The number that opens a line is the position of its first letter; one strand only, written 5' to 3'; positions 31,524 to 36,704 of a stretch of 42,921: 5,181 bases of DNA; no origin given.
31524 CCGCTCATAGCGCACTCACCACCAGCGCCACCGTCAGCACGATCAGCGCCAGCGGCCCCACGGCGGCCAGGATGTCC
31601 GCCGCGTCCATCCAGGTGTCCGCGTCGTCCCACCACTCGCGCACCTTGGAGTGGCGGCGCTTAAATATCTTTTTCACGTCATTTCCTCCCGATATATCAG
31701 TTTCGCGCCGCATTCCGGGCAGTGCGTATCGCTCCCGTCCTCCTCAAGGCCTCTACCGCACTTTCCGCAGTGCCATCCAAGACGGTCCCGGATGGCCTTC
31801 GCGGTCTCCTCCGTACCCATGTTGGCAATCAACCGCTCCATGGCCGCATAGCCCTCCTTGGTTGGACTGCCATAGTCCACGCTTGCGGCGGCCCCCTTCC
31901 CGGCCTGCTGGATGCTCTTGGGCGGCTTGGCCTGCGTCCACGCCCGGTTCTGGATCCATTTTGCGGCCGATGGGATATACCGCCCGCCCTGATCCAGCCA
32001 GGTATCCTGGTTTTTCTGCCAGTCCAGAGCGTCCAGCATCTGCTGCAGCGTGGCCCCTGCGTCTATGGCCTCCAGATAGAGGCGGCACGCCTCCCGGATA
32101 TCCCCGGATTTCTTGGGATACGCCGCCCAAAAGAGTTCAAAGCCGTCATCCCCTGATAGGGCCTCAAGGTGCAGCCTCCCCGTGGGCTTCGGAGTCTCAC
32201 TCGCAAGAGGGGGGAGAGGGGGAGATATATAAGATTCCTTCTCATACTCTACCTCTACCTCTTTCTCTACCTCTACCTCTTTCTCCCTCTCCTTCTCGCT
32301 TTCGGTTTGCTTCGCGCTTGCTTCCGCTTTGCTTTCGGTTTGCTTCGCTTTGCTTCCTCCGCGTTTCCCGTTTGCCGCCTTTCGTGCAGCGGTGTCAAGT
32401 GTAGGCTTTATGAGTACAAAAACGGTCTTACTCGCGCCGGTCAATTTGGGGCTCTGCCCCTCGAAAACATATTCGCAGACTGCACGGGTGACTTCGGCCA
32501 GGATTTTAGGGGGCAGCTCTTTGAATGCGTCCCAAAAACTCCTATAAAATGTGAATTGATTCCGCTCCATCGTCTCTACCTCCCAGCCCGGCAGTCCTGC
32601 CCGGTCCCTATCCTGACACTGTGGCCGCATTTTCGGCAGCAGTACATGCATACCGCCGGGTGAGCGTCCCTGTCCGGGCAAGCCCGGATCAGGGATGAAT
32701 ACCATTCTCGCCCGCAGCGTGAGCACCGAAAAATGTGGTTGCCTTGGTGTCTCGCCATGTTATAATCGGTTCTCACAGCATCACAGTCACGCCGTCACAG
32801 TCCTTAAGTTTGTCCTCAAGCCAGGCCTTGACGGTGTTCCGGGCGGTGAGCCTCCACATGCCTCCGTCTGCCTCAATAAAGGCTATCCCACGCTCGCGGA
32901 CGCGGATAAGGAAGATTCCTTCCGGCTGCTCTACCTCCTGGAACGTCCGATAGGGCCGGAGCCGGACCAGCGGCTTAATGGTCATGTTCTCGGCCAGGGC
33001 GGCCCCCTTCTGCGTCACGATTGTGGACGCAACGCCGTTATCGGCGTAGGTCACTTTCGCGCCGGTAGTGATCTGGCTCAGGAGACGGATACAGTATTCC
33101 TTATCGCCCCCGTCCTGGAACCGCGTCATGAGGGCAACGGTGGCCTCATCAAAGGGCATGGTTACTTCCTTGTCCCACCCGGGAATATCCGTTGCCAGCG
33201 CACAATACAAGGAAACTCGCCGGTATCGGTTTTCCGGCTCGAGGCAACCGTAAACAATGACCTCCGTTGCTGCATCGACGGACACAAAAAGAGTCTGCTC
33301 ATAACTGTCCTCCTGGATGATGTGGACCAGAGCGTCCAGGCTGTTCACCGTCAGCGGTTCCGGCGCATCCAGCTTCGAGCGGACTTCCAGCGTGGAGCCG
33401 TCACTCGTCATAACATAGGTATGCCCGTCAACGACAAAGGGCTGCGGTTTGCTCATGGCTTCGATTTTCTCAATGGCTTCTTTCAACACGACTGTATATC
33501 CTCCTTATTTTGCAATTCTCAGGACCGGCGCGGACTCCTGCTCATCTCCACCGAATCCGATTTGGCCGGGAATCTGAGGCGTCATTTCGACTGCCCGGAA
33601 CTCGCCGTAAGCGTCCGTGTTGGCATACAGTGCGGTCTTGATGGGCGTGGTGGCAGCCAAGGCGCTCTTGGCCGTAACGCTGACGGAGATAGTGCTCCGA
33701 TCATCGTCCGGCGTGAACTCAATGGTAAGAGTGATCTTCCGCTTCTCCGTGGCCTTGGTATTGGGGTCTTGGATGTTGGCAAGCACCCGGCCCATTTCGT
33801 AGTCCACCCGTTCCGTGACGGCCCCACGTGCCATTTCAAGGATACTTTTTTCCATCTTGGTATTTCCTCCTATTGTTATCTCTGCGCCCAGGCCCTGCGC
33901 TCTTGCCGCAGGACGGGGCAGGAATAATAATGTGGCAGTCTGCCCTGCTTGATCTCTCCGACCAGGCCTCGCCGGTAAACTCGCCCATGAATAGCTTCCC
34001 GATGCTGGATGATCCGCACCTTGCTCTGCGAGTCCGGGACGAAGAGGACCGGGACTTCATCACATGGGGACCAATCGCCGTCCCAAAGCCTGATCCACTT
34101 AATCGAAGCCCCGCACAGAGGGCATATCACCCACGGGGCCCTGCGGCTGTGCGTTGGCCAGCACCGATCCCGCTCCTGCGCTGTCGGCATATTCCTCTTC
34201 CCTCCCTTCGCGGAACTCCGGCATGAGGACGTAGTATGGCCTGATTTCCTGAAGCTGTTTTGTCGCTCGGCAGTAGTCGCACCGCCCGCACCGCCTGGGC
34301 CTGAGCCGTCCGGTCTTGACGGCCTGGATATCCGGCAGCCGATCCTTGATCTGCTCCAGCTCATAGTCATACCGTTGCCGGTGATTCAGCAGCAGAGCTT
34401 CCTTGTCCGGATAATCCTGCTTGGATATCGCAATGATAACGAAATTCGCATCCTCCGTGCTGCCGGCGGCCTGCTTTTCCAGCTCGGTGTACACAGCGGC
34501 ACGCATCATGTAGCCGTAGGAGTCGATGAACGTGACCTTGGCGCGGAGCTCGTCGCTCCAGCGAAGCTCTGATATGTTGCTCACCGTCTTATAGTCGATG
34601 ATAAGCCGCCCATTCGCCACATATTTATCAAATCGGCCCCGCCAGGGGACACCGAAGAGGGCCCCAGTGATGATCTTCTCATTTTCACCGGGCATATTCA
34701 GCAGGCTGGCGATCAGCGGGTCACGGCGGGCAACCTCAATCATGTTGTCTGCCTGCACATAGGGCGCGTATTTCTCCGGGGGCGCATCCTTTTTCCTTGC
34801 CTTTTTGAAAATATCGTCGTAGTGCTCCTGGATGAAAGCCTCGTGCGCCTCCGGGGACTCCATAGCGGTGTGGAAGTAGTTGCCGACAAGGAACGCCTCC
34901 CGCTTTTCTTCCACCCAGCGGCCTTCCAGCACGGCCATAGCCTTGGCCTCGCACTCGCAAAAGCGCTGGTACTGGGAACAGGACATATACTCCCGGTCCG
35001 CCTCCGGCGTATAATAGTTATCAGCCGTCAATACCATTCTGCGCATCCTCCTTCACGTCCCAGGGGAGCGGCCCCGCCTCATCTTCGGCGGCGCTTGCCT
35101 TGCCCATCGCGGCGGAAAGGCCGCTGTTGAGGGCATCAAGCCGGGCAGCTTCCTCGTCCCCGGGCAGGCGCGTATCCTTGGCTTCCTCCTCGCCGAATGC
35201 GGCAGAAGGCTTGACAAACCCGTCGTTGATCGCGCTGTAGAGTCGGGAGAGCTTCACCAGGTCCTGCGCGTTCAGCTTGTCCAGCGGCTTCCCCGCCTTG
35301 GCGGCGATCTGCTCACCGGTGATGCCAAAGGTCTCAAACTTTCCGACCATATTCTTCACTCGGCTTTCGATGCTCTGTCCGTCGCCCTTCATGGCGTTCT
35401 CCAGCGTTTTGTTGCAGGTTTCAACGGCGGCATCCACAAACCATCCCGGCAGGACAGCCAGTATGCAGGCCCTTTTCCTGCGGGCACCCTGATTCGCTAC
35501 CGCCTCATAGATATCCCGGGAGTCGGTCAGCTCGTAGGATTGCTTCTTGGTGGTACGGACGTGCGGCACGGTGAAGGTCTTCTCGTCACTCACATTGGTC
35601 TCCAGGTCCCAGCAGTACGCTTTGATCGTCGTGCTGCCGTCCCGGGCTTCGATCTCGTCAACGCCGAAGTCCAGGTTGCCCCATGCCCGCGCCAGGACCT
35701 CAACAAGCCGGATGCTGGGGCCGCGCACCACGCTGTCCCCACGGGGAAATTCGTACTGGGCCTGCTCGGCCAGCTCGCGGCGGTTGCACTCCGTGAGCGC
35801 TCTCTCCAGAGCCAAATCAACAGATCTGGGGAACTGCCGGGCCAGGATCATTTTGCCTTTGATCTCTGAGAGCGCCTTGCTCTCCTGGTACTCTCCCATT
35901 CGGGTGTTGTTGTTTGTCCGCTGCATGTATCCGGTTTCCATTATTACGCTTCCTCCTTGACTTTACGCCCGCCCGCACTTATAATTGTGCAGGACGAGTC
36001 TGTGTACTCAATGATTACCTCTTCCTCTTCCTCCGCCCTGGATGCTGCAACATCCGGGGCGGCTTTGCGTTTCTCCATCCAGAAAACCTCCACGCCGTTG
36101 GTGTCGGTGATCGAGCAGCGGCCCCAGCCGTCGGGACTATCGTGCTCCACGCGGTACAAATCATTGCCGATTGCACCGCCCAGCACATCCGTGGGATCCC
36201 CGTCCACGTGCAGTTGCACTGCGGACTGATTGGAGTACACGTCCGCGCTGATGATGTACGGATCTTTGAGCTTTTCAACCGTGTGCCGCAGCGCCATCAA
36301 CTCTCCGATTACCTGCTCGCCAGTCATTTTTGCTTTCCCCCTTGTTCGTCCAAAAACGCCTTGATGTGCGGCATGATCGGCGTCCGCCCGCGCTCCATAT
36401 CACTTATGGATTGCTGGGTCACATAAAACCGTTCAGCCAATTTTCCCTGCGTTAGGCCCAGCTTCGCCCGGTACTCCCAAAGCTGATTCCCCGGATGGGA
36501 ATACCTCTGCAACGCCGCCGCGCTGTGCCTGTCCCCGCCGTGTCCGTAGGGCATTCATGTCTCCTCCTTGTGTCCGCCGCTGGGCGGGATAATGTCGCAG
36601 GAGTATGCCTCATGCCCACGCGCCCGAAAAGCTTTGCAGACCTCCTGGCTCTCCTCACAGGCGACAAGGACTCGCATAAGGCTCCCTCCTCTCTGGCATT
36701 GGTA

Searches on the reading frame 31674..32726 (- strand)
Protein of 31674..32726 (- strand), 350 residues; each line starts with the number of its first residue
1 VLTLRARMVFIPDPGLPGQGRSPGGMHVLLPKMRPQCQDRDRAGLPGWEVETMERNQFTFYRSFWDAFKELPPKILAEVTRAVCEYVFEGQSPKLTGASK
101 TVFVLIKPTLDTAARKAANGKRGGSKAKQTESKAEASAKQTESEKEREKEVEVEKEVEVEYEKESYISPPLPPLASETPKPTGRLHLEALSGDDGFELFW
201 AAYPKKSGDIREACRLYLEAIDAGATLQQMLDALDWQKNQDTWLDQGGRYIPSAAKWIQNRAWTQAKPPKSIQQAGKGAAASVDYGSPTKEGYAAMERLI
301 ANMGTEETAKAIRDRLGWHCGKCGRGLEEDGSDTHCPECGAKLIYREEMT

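Call 56: search_protein_families(library=phrogs, proteins=[window:31674-32726:-], max_evalue=0.001)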
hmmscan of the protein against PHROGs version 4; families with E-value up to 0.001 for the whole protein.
window:31674-32726:- (350 aa): 9 families
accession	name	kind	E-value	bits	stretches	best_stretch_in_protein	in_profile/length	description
phrog_15768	-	unknown function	2.9e-20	74.2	1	55-167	2-118/228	-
phrog_16304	-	unknown function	6.2e-20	73.1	1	53-261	2-210/244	-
phrog_9327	-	DNA, RNA and nucleotide metabolism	2.5e-12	48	1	111-277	96-253/276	primosomal protein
phrog_9474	-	DNA, RNA and nucleotide metabolism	1e-11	46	1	114-281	115-263/288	replication initiation protein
phrog_19415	-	unknown function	2.9e-09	38.2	1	53-156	3-102/224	-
phrog_270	-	DNA, RNA and nucleotide metabolism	2e-07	31.7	1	151-289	151-272/383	replication initiation protein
phrog_10293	-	unknown function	3.8e-06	27.7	1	194-266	15-84/185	-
phrog_38715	-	unknown function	2.7e-05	24.9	1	112-274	100-250/269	-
phrog_1347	-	unknown function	0.00029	20.7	1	192-304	273-367/417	-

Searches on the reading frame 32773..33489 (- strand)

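Call 56: search_protein_families(library=phrogs, proteins=[window:32773-33489:-], max_evalue=0.001)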
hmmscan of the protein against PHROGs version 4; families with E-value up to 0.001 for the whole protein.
window:32773-33489:- (238 aa): 2 families
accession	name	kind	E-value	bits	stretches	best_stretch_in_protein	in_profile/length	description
phrog_1029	-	unknown function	4.5e-42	145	1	1-232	3-232/241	-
phrog_16580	-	unknown function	2.9e-13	50.4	1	176-237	2-64/65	-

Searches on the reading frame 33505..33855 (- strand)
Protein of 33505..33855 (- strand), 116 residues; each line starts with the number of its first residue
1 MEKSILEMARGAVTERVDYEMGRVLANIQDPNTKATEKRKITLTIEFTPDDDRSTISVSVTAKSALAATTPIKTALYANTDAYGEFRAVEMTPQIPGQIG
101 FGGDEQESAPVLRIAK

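Call 56: search_protein_families(library=phrogs, proteins=[window:33505-33855:-], max_evalue=0.001)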
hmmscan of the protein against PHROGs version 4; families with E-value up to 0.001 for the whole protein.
window:33505-33855:- (116 aa): 1 family
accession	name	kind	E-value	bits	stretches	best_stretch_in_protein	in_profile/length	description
phrog_997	-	DNA, RNA and nucleotide metabolism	2.4e-33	116.1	1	4-107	6-110/136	replication terminator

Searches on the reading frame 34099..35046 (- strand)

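Call 56: search_protein_families(library=phrogs, proteins=[window:34099-35046:-], max_evalue=0.001)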
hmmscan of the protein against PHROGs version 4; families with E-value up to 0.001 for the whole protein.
window:34099-35046:- (315 aa): 2 families
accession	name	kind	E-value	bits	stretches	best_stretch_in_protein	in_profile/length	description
phrog_1227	-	DNA, RNA and nucleotide metabolism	4.4e-80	269.8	1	5-271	3-263/268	exonuclease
phrog_412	-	DNA, RNA and nucleotide metabolism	3.8e-21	76.8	1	6-212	144-354/440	exonuclease VIII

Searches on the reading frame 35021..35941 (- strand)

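Call 56: search_protein_families(library=phrogs, proteins=[window:35021-35941:-], max_evalue=0.001)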
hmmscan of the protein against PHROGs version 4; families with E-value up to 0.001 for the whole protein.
window:35021-35941:- (306 aa): 1 family
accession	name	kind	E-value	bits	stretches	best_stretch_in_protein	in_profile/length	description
phrog_3657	-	unknown function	7.2e-94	315.1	1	6-270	13-274/289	-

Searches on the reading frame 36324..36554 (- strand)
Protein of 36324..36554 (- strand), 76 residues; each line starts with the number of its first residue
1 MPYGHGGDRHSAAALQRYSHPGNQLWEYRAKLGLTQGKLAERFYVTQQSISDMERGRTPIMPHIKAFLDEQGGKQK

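Call 8: search_protein_families(library=pfam, proteins=[window:36324-36554:-], max_evalue=0.01)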
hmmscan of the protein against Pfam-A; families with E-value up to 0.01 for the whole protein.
window:36324-36554:- (76 aa): 3 families
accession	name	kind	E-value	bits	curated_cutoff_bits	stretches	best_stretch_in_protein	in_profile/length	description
PF01381.28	HTH_3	-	4e-08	33.6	23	1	27-60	3-36/55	Helix-turn-helix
PF13560.12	HTH_31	-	9e-07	29.5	27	1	22-59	3-40/64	Helix-turn-helix domain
PF13744.12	HTH_37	-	0.0067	16.6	27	1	12-57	10-55/80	Helix-turn-helix domain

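Call 9: search_protein_families(library=phrogs, proteins=[window:36324-36554:-], max_evalue=0.001)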
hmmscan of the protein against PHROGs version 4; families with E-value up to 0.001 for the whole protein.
window:36324-36554:- (76 aa): 10 families
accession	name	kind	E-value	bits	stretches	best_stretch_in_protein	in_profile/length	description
phrog_3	-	transcription regulation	2e-08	35.5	1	19-64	87-130/430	transcriptional repressor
phrog_2339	-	DNA, RNA and nucleotide metabolism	1.4e-06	29.2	1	13-57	18-62/98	HTH DNA binding protein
phrog_8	-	transcription regulation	6.1e-06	26.9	1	27-59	83-196/346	transcriptional regulator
phrog_1124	-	transcription regulation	1.8e-05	25.4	1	25-65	13-52/177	transcriptional regulator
phrog_2439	-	transcription regulation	3.4e-05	23.9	1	18-59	5-46/367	transcriptional regulator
phrog_6831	-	transcription regulation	8.7e-05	23.4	1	32-58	17-43/68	transcriptional regulator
phrog_14076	-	transcription regulation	0.0001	23.7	1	23-64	16-60/86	transcriptional regulator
phrog_7950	-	transcription regulation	0.00016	22.7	1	24-56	11-43/68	transcriptional repressor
phrog_1373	-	transcription regulation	0.0003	21.8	1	25-62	68-106/166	transcriptional regulator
phrog_2328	-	transcription regulation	0.00067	20.4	1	28-60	23-55/128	transcriptional repressor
